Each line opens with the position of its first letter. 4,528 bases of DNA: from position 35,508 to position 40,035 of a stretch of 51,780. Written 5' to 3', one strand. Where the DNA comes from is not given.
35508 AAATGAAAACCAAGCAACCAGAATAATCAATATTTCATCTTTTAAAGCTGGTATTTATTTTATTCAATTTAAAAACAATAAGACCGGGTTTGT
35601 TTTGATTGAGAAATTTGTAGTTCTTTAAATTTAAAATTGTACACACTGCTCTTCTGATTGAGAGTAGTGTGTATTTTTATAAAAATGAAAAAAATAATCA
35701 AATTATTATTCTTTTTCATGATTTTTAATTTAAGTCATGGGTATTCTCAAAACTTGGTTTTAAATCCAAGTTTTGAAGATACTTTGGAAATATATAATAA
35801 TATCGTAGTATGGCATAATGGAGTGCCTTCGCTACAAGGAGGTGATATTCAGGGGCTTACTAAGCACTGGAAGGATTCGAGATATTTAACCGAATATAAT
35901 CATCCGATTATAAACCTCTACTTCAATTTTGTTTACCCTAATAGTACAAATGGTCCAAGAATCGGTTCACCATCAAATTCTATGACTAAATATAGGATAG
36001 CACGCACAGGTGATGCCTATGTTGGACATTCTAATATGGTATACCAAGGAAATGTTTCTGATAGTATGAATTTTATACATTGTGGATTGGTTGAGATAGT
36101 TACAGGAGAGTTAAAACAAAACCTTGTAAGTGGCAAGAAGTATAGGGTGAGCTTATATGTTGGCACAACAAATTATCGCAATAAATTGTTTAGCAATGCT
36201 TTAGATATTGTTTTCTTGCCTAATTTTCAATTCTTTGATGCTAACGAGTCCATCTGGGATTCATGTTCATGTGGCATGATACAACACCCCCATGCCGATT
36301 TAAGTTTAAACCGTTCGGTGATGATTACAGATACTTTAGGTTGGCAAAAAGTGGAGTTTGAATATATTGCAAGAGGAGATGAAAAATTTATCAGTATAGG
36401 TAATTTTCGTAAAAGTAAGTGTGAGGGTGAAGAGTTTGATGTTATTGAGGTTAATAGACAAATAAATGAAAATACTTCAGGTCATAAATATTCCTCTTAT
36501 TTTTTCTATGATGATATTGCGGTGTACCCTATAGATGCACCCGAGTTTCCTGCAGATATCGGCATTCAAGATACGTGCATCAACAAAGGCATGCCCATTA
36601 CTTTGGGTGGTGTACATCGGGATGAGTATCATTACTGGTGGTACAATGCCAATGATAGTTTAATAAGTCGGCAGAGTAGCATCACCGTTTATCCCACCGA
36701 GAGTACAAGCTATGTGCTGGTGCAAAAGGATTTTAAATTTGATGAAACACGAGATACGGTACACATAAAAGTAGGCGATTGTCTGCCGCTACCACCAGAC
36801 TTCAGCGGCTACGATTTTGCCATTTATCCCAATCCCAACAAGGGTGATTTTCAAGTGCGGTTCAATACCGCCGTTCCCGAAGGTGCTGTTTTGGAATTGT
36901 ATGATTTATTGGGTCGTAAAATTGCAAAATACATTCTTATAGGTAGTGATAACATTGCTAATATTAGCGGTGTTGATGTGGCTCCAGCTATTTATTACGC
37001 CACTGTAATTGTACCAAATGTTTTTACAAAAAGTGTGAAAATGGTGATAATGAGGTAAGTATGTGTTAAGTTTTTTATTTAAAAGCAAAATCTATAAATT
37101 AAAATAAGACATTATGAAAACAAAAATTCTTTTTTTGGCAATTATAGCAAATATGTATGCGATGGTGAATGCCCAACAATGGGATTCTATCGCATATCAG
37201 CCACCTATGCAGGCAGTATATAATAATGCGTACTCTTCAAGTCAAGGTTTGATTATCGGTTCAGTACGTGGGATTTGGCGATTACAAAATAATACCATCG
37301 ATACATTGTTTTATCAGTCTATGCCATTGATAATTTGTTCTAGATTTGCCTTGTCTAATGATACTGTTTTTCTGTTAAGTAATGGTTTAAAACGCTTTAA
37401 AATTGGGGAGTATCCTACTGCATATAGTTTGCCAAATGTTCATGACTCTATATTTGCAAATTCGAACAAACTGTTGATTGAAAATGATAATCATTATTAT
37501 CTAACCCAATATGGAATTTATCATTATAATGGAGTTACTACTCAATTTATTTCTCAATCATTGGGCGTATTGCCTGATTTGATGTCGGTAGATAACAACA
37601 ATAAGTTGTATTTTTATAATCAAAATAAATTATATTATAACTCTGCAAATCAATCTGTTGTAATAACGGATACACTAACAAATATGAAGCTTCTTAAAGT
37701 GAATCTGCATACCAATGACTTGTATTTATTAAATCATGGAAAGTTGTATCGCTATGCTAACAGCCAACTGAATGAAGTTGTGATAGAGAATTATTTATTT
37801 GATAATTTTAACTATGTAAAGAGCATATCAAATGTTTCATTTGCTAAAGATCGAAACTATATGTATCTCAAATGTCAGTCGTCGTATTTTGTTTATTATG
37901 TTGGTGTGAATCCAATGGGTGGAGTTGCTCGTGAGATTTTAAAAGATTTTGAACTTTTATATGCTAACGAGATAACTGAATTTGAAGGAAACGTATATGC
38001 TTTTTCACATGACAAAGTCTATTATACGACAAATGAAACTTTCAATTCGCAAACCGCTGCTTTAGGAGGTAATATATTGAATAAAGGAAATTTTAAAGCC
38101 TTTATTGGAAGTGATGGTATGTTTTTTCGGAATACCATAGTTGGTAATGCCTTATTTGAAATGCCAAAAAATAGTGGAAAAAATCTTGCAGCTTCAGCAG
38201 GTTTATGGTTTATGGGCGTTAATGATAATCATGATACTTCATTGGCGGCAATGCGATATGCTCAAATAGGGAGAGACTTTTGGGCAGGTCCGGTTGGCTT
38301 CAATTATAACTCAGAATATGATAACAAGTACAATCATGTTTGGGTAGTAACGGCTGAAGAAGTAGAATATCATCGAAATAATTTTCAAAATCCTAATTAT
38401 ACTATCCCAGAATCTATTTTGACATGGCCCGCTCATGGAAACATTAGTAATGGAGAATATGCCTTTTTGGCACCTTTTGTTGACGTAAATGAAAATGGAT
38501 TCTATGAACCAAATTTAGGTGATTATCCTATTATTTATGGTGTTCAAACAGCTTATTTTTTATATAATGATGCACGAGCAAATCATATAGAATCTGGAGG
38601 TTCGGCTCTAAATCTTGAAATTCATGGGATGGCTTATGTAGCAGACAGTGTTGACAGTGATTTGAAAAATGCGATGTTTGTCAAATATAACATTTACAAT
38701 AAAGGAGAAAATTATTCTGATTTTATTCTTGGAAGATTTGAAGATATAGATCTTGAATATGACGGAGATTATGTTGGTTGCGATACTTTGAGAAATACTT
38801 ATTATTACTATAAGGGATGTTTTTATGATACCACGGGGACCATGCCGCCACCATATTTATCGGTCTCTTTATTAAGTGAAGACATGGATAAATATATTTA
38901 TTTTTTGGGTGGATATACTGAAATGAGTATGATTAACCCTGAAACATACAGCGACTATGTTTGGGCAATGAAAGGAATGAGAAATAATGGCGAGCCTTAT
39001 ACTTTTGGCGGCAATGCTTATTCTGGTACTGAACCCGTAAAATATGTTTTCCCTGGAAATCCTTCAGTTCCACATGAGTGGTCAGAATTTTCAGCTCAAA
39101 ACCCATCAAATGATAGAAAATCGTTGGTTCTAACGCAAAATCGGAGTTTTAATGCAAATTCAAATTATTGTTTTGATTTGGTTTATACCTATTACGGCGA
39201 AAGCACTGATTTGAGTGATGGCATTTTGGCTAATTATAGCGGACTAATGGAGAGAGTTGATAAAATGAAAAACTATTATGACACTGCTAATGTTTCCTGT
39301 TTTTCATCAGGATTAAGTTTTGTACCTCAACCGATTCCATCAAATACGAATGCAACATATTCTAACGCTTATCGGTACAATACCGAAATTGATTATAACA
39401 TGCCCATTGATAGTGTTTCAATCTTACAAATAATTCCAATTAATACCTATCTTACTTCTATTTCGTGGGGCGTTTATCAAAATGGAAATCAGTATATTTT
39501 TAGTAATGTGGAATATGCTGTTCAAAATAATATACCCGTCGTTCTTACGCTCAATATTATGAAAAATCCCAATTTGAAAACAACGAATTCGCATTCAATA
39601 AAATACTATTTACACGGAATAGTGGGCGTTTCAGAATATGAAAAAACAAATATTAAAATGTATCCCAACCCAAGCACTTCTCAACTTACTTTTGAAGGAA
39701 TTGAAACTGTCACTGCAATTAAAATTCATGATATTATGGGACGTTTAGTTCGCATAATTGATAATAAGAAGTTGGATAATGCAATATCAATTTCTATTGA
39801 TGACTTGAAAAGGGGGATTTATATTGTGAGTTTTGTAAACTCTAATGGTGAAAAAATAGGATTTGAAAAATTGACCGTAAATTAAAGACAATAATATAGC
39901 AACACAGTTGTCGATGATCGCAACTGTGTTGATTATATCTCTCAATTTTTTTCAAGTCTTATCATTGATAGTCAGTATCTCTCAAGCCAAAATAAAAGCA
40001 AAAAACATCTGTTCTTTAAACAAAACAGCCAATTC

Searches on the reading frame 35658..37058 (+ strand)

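Call 5: search_protein_families(library=pfam, proteins=[window:35658-37058:+], max_evalue=0.01)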
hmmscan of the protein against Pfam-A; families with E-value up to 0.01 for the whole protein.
window:35658-37058:+ (466 aa): 1 family
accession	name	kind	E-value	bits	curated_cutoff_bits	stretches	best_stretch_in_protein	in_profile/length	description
PF18962.6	Por_Secre_tail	-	9.6e-06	26.3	27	1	389-454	1-66/75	Secretion system C-terminal sorting domain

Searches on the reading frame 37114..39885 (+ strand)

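Call 5: search_protein_families(library=pfam, proteins=[window:37114-39885:+], max_evalue=0.01)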
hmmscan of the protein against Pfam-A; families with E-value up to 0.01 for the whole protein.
window:37114-39885:+ (923 aa): 1 family
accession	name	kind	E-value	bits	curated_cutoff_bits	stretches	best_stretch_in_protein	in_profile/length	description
PF18962.6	Por_Secre_tail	-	1.2e-11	45.1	27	1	849-920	1-73/75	Secretion system C-terminal sorting domain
